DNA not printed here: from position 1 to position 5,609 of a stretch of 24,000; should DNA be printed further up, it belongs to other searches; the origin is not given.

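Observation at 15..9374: Compact orphan AT-less PKS locus with desaturase, MBL-type hydrolase, discrete AT and TylF O-methyltransferase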

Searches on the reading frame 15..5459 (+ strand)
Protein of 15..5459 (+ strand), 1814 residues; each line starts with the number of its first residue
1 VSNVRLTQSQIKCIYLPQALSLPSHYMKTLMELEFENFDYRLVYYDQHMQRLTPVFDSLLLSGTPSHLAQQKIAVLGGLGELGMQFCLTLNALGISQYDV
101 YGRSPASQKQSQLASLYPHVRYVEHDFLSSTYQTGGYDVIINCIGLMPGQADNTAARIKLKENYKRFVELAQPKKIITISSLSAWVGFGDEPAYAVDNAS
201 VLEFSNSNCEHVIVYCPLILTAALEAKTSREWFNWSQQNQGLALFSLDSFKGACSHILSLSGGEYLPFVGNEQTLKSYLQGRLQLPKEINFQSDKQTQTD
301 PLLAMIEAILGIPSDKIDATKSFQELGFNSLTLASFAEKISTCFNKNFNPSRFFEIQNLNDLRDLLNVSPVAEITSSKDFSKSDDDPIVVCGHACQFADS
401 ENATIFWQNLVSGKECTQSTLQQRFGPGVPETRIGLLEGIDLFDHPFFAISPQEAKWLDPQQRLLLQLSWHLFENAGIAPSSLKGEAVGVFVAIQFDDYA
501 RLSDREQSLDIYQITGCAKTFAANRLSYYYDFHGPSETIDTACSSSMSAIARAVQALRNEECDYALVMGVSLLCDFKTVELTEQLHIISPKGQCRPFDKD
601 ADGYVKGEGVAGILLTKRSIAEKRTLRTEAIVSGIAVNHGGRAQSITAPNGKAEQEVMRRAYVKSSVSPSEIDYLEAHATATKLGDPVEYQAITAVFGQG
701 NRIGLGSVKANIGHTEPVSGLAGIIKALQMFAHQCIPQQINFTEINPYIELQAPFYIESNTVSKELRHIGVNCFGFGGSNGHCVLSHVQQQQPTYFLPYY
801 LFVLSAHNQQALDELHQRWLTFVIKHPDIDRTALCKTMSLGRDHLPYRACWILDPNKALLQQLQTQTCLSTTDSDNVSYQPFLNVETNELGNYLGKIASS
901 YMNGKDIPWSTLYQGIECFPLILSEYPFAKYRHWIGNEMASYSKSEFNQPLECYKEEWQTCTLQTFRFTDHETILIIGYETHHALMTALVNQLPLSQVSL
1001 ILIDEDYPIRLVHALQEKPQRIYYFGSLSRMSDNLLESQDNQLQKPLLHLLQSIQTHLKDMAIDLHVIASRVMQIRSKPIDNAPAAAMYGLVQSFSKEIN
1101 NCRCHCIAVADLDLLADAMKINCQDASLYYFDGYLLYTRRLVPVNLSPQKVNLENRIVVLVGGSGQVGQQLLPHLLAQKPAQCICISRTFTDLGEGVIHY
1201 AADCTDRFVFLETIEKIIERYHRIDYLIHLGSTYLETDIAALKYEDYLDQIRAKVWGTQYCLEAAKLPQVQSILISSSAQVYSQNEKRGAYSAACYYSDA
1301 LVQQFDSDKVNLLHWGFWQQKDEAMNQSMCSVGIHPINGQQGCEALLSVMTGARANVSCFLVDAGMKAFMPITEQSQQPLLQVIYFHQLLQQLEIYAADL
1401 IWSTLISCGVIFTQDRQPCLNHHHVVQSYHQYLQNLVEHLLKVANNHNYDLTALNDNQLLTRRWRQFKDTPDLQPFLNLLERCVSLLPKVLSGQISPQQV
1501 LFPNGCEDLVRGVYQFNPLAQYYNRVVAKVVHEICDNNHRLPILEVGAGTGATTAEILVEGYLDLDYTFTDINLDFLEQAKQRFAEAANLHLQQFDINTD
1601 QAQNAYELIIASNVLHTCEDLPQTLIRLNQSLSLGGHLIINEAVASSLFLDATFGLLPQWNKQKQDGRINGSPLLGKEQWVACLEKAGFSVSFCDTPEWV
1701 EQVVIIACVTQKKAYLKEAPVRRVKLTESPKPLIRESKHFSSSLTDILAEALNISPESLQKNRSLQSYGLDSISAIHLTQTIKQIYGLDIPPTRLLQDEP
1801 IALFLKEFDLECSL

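Call 5: search_protein_families(library=pfam, proteins=[window:15-5459:+], max_evalue=0.01)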
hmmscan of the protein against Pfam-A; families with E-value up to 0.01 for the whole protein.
window:15-5459:+ (1814 aa): 22 families
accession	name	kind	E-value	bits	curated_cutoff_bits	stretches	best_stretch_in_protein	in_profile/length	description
PF00109.32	ketoacyl-synt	-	9.4e-67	225.7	20.8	1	386-619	2-250/252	Beta-ketoacyl synthase, N-terminal domain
PF02801.28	Ketoacyl-synt_C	-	7.5e-36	123.2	20.8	1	630-742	2-118/119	Beta-ketoacyl synthase, C-terminal domain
PF00550.31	PP-binding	-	1.5e-24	86.5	20.8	2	302-365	3-66/67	Phosphopantetheine attachment site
PF08242.18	Methyltransf_12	-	4.8e-16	59.7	30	1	1544-1638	1-98/98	Methyltransferase domain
PF08659.16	KR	-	6.2e-15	56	22.6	1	1158-1319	3-179/180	KR domain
PF13489.12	Methyltransf_23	-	5.3e-12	46.2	27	1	1522-1691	4-161/164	Methyltransferase domain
PF16197.11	KAsynt_C_assoc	-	6.9e-11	43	33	1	758-849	16-108/111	Ketoacyl-synthetase C-terminal extension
PF13649.12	Methyltransf_25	-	1.1e-10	42.5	27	1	1543-1636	1-97/97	Methyltransferase domain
PF22621.2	CurL-like_PKS_C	-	2.5e-10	40.6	27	1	800-863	1-64/64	CurL-like, PKS C-terminal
PF08241.18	Methyltransf_11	-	8.2e-10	39.6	21.2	1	1544-1640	1-95/95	Methyltransferase domain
PF13847.12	Methyltransf_31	-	1.1e-08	35.4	27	1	1541-1655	5-120/145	Methyltransferase domain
PF01370.27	Epimerase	-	1.3e-08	35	20.9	1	1158-1287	1-124/240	NAD dependent epimerase/dehydratase family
PF23297.2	ACP_SdgA_C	-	5.1e-07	30.1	27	1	1740-1802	11-73/95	Highly reducing polyketide synthase sdgA, C-terminal ACP domain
PF22336.2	RhiE-like_linker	-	8.1e-07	29.4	27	1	803-865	1-62/67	RhiE-like, KS-MAT linker domain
PF00108.29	Thiolase_N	-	4.8e-05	23.3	26.4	1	534-579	76-121/260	Thiolase, N-terminal domain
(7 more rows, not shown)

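Call 8: search_protein_families(library=ncbifam, proteins=[window:15-5459:+], max_evalue=0.001)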
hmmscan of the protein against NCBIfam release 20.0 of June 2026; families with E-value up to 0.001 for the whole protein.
window:15-5459:+ (1814 aa): 30 families (the best 25 are shown)
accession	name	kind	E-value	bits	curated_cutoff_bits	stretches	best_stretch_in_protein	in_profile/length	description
NF045894.1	PKS_plus_SDR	equivalog_domain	1.2e-145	487.1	1740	2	386-866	1-512/1515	type I polyketide synthase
NF040607.1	mycolic_Pks13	equivalog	4.6e-113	379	2100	1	306-793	14-531/1680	polyketide synthase Pks13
NF041183.1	Pks2_ls1_myc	equivalog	1.1e-79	267.8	2400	1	387-864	3-513/2086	sulfolipid-1 biosynthesis phthioceranic/hydroxyphthioceranic acid synthase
TIGR03150.1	fabF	equivalog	9.8e-44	149.6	493.75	1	389-785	4-406/407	beta-ketoacyl-ACP synthase II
NF005589.0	PRK07314.1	subfamily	2.5e-42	145.1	387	1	389-788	7-412/413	beta-ketoacyl-ACP synthase II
TIGR02813.1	omega_3_PfaA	subfamily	3.7e-42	143.3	1010.1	1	523-789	186-463/2582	polyketide-type polyunsaturated fatty acid synthase PfaA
NF006618.0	PRK09185.1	subfamily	1.3e-41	143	407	1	518-787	136-392/394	beta-ketoacyl-ACP synthase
NF004970.0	PRK06333.1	subfamily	5.3e-38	131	525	1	506-787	136-421/424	beta-ketoacyl-ACP synthase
NF005490.0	PRK07103.1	equivalog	4.1e-34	118.3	445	1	503-788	129-413/414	polyketide beta-ketoacyl:acyl carrier protein synthase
NF005076.0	PRK06501.1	equivalog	1.9e-33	116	629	1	520-787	152-422/425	beta-ketoacyl-ACP synthase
NF006587.0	PRK09116.1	equivalog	7.1e-32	110.7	470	1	518-787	140-406/408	beta-ketoacyl-ACP synthase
NF005916.1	PRK07910.1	equivalog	1e-31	110.3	560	1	388-782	14-412/418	KasA/KasB family beta-ketoacyl-ACP synthase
NF006274.0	PRK08439.1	equivalog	1.2e-31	109.9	621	1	524-786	143-404/406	beta-ketoacyl-ACP synthase II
NF004618.0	PRK05952.1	equivalog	4.9e-31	108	455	1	540-787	144-382/384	beta-ketoacyl-ACP synthase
NF058662.1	cispenta_AmcF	equivalog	3e-30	105.5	325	1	537-785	123-367/369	cispentacin biosynthesis acyltransferase subunit AmcF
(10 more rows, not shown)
